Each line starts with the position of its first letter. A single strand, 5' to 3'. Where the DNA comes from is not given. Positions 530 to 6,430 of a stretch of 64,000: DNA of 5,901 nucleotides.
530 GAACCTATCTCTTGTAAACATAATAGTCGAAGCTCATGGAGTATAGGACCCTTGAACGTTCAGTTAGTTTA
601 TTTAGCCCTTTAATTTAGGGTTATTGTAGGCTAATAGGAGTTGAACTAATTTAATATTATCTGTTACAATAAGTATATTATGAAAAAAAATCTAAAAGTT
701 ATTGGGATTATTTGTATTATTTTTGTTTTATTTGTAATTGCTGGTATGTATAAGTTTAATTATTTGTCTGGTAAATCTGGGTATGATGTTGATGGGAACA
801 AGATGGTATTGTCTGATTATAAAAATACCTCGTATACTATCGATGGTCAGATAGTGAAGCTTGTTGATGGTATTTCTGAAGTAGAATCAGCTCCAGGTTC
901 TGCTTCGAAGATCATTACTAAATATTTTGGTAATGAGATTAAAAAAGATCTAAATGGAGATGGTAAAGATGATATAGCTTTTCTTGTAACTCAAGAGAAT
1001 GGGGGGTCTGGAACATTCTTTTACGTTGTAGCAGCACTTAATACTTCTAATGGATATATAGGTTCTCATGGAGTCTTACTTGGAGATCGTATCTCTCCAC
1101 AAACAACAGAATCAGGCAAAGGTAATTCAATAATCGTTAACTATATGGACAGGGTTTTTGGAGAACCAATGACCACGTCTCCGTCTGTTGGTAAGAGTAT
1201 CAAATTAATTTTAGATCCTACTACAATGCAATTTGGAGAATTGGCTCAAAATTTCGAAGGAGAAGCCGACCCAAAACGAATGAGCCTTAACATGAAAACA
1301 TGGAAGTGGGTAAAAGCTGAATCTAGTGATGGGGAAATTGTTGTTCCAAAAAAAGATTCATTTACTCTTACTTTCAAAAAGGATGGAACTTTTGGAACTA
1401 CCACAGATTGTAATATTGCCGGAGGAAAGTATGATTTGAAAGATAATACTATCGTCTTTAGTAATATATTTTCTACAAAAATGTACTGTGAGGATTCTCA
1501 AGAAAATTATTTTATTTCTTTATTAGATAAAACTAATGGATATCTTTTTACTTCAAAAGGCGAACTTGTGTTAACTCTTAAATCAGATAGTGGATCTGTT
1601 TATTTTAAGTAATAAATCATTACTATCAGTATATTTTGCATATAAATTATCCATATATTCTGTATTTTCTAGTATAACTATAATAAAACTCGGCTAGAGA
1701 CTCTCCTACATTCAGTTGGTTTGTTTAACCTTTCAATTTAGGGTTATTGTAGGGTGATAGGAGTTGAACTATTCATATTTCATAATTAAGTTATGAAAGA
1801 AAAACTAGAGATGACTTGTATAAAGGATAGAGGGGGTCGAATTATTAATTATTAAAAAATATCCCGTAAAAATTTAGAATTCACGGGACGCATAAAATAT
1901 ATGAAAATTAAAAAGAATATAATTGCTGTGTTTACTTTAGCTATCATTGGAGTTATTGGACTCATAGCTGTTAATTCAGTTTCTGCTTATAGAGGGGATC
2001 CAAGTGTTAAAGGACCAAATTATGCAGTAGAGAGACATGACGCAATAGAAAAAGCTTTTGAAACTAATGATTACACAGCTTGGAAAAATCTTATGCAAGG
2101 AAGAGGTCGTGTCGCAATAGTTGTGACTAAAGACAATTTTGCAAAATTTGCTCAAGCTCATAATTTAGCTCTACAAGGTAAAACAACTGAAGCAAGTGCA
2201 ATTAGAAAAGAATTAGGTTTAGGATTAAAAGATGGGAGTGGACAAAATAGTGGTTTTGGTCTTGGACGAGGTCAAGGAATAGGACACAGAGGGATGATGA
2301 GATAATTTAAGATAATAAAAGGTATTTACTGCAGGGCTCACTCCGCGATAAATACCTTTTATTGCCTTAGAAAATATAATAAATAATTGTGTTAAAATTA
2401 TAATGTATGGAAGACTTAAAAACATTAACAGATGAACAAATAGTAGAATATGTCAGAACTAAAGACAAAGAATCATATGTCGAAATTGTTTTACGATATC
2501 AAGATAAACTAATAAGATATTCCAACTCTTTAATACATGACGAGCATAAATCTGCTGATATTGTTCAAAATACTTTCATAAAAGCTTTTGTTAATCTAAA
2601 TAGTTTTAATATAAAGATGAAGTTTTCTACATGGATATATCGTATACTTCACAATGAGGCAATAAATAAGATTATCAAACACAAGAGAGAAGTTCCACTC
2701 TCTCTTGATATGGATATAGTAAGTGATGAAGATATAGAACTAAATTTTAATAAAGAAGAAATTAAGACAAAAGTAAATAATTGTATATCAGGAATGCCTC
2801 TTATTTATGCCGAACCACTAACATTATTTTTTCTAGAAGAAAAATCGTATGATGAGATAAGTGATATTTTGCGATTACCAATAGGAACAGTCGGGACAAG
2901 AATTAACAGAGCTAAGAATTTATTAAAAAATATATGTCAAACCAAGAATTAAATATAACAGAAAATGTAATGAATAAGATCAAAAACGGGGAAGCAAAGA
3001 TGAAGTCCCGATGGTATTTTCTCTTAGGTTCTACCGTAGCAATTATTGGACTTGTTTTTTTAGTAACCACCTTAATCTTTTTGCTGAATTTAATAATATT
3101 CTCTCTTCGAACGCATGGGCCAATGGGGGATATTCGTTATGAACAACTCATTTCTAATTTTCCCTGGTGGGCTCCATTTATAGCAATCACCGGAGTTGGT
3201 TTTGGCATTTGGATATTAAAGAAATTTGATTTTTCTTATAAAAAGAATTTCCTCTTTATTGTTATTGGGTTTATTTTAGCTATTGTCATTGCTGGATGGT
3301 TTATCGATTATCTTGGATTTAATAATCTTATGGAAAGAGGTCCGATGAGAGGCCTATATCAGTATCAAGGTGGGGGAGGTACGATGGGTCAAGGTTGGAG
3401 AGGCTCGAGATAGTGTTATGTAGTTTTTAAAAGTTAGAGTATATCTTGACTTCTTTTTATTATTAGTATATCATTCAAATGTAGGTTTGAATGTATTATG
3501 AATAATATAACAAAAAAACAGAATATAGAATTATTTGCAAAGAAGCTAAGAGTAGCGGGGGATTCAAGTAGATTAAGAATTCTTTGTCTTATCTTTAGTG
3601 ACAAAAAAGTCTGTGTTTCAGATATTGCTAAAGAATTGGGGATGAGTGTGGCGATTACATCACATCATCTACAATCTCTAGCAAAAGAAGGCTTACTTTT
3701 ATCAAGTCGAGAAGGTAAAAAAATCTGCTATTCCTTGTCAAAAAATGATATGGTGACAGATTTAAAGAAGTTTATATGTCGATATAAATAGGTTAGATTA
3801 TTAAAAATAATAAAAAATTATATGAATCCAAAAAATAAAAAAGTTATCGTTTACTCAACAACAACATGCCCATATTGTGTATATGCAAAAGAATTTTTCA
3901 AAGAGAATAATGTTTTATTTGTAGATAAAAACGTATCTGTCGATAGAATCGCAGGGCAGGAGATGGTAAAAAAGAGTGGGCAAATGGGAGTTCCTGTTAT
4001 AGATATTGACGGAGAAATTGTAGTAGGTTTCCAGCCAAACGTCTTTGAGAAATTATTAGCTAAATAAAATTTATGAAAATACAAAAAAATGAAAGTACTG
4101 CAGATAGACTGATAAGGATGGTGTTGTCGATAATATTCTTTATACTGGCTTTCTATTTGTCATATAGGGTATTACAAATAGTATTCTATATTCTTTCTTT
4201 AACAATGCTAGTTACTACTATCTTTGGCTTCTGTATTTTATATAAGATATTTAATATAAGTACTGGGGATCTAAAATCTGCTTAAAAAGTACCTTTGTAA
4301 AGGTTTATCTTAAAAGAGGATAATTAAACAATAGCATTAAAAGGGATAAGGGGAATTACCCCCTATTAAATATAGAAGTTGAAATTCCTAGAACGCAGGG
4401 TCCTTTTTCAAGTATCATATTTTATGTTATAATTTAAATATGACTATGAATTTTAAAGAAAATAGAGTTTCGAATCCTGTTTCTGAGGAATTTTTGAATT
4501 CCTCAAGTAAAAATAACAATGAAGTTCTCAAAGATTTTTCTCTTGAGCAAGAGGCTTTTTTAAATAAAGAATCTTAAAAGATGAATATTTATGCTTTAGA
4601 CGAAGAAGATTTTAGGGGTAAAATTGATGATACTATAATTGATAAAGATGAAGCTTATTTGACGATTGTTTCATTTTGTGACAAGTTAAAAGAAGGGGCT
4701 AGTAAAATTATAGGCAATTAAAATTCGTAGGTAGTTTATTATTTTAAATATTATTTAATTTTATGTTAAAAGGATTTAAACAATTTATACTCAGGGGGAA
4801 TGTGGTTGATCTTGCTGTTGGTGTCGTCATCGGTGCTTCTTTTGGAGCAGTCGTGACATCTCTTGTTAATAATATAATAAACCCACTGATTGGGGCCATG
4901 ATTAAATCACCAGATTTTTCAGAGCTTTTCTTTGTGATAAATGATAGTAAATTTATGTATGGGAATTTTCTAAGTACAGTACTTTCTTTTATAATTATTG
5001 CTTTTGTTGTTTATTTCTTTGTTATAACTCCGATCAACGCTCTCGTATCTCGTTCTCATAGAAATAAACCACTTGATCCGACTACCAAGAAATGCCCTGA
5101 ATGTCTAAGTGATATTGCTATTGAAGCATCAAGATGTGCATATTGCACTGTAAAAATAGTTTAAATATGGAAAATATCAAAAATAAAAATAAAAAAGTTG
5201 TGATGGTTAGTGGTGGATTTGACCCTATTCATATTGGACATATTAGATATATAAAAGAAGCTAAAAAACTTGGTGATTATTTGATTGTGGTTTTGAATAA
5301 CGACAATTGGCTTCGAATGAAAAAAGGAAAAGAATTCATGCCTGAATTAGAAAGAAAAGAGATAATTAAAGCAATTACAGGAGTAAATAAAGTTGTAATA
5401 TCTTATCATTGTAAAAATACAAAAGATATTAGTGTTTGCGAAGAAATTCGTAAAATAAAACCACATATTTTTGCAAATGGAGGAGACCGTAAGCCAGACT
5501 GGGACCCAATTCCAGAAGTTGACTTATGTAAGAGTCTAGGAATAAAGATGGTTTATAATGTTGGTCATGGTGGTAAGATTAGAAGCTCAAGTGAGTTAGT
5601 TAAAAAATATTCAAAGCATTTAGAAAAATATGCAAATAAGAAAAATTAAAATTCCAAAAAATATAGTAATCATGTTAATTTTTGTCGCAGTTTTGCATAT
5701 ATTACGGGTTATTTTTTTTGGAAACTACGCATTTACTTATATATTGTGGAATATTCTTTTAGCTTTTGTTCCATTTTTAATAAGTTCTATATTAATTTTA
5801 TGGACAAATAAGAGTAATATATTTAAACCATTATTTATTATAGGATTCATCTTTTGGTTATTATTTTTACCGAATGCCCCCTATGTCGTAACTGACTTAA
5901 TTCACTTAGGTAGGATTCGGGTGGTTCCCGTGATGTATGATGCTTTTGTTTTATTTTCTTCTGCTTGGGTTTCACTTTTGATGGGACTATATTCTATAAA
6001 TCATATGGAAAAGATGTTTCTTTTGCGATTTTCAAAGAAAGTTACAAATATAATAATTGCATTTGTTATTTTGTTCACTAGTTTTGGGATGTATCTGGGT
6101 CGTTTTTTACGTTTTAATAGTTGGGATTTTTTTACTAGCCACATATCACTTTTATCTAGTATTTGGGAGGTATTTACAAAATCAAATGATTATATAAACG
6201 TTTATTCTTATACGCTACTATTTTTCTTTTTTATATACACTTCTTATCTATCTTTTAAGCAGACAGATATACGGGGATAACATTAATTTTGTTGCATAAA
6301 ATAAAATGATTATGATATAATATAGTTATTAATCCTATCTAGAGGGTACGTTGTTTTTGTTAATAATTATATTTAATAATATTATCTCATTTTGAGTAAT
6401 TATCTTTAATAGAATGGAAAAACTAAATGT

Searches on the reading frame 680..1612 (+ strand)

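Call 76: search_protein_families(library=pfam, proteins=[window:680-1612:+], max_evalue=0.001)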
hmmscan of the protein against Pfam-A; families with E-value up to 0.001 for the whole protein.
window:680-1612:+ (310 aa): 1 family
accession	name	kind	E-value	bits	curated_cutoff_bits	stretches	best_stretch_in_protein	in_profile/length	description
PF03724.22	META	-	9.2e-16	58.3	24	1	208-305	9-102/109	META domain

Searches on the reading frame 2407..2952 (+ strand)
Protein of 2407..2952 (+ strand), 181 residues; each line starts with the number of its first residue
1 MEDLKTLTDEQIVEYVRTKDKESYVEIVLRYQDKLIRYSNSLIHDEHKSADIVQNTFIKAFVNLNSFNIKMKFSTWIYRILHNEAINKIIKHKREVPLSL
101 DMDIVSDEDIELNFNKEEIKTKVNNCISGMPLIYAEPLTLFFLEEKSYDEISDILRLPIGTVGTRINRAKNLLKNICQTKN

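Call 76: search_protein_families(library=pfam, proteins=[window:2407-2952:+], max_evalue=0.001)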
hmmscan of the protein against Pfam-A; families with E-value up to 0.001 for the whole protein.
window:2407-2952:+ (181 aa): 3 families
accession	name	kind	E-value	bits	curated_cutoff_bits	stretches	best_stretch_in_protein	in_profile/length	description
PF04542.20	Sigma70_r2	-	5.7e-13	48.9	24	1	28-94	2-70/71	Sigma-70 region 2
PF08281.18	Sigma70_r4_2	-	1.3e-10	41.2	25.7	1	123-171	4-52/54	Sigma-70, region 4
PF04545.22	Sigma70_r4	-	0.00084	19.3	24.1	0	136-172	11-47/50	Sigma-70, region 4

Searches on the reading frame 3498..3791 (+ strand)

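Call 76: search_protein_families(library=pfam, proteins=[window:3498-3791:+], max_evalue=0.001)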
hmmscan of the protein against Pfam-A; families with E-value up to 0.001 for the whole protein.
window:3498-3791:+ (97 aa): 5 families
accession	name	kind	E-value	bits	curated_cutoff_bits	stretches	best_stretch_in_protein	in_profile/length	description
PF01022.26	HTH_5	-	3.7e-12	46.4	22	1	22-67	1-45/47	Bacterial regulatory protein, arsR family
PF13412.12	HTH_24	-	2e-06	27.7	21.9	1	22-66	2-46/48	Winged helix-turn-helix DNA-binding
PF01047.28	MarR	-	0.00011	22.5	24.6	1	24-71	4-51/59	MarR family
PF12840.13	HTH_20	-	0.00048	20.5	27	1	22-67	3-48/51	Helix-turn-helix domain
PF02082.26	Rrf2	-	0.00089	19.9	30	0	34-83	20-68/132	Iron-dependent Transcriptional regulator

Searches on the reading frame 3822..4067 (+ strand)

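Call 76: search_protein_families(library=pfam, proteins=[window:3822-4067:+], max_evalue=0.001)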
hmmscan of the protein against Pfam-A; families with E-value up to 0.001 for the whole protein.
window:3822-4067:+ (81 aa): 1 family
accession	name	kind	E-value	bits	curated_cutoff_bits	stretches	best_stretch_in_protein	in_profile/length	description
PF00462.30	Glutaredoxin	-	7.9e-16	58.5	22.9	1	8-67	1-60/60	Glutaredoxin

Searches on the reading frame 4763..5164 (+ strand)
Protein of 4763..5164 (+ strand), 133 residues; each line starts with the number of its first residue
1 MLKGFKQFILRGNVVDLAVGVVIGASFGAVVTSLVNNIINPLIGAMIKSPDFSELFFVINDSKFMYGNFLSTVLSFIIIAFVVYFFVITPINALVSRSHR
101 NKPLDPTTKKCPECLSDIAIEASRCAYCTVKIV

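Call 76: search_protein_families(library=pfam, proteins=[window:4763-5164:+], max_evalue=0.001)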
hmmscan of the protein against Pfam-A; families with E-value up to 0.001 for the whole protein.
window:4763-5164:+ (133 aa): 1 family
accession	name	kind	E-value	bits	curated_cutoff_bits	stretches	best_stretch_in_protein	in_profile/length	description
PF01741.23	MscL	-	3e-38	131.4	27.4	1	1-118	1-118/123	Large-conductance mechanosensitive channel, MscL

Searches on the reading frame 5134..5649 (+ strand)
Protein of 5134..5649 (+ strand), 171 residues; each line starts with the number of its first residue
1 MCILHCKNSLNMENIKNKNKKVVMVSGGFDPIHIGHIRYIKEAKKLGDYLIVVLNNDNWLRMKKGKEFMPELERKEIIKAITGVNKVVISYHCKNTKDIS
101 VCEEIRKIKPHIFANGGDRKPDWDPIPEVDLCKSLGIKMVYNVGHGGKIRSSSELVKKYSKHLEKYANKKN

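Call 76: search_protein_families(library=pfam, proteins=[window:5134-5649:+], max_evalue=0.001)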
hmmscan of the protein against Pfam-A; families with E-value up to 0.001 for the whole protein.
window:5134-5649:+ (171 aa): 1 family
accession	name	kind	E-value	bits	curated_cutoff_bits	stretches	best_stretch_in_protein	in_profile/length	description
PF01467.32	CTP_transf_like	-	8.2e-16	58.9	21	1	26-122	3-93/133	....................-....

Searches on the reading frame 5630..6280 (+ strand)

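Call 76: search_protein_families(library=pfam, proteins=[window:5630-6280:+], max_evalue=0.001)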
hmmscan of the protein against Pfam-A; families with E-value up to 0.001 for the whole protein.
window:5630-6280:+ (216 aa): 1 family
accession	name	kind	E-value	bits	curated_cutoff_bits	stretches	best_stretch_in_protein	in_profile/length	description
PF07099.16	DUF1361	-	7.5e-38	130.5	25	1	40-202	1-166/169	Protein of unknown function (DUF1361)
